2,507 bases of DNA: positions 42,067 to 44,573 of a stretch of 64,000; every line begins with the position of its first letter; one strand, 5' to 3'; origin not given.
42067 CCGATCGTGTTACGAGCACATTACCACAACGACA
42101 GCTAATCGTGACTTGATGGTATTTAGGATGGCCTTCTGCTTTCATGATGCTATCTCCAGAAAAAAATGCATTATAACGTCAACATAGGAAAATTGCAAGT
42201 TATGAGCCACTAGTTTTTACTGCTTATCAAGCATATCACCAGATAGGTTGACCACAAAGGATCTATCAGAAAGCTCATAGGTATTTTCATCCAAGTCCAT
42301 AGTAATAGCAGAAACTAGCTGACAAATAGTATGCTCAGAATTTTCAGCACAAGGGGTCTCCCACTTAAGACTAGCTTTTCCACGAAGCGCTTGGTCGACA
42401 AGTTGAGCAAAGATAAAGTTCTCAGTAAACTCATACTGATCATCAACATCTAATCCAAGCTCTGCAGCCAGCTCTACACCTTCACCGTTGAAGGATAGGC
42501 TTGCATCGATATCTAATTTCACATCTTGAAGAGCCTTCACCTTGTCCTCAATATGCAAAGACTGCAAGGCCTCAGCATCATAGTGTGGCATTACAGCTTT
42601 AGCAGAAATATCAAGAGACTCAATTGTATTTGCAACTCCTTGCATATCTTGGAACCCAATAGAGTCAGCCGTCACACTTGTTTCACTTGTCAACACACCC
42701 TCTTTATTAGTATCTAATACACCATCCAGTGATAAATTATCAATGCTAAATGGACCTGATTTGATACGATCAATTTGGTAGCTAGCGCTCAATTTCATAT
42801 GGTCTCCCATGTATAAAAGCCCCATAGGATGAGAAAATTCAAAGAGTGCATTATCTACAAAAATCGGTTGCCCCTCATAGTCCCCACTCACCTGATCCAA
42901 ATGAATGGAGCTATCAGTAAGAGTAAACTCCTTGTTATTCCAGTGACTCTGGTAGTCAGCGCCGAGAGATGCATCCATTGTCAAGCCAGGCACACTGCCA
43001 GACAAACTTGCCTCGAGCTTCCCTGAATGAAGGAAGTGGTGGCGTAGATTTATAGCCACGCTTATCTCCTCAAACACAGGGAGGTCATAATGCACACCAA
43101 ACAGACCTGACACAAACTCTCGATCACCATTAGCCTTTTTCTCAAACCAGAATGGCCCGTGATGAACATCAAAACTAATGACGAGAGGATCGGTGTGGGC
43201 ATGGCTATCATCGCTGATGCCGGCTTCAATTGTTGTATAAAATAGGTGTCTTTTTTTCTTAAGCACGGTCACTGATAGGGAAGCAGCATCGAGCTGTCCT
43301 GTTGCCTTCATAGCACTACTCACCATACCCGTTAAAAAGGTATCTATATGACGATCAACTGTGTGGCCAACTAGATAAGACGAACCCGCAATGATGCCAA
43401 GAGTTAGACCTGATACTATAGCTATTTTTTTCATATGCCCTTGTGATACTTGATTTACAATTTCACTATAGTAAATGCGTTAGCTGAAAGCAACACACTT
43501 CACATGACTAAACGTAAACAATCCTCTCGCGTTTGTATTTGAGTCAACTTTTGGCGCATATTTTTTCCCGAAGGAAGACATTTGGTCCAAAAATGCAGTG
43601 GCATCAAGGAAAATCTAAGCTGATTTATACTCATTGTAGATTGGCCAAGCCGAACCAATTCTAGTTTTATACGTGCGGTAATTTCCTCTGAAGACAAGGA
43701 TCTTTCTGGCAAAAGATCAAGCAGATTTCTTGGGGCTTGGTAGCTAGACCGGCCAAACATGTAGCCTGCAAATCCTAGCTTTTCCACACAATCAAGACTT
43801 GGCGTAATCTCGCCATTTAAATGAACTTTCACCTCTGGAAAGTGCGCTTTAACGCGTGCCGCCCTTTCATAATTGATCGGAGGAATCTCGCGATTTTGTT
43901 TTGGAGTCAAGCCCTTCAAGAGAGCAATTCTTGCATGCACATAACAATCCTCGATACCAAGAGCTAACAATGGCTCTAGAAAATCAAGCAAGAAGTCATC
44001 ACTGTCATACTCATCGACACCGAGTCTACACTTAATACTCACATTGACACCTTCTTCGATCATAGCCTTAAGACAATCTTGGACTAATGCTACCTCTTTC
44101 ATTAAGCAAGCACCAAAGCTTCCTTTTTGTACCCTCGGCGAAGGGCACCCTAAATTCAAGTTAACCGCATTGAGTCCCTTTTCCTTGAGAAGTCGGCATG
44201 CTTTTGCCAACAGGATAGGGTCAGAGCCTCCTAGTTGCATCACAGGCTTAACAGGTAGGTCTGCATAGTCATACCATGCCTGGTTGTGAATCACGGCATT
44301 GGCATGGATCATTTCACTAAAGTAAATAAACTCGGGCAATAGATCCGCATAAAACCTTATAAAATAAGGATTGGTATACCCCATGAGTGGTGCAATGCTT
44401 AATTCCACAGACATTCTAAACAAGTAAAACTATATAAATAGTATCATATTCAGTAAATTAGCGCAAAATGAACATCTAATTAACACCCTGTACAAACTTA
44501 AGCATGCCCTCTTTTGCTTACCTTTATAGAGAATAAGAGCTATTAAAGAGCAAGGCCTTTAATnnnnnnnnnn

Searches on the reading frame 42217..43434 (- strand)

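Call 17: search_protein_families(library=pfam, proteins=[window:42217-43434:-], max_evalue=0.001)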
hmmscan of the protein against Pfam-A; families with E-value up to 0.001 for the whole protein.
window:42217-43434:- (405 aa): 1 family
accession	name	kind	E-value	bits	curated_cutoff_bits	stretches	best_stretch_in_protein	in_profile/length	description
PF06097.16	DUF945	-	3e-07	30.3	26.8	1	1-265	1-276/460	Bacterial protein of unknown function (DUF945)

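Call 48: search_protein_families(library=ncbifam, proteins=[window:42217-43434:-], max_evalue=0.01)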
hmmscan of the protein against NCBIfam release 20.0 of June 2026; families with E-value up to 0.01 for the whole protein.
window:42217-43434:- (405 aa): 0 families

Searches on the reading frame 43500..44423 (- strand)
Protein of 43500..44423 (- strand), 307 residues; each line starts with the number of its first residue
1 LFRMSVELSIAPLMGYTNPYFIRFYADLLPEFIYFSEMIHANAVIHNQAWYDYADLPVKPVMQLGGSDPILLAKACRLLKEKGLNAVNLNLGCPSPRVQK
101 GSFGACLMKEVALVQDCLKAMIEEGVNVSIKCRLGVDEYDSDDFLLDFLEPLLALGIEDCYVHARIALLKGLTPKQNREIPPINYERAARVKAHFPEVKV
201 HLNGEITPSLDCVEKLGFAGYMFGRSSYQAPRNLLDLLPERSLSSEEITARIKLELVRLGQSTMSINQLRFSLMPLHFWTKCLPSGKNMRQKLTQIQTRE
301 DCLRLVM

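Call 17: search_protein_families(library=pfam, proteins=[window:43500-44423:-], max_evalue=0.001)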
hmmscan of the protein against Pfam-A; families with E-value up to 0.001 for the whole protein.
window:43500-44423:- (307 aa): 1 family
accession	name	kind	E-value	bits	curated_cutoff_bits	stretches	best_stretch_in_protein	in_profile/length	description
PF01207.24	Dus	-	5.5e-47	160.8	20.4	1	10-240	2-232/311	Dihydrouridine synthase (Dus)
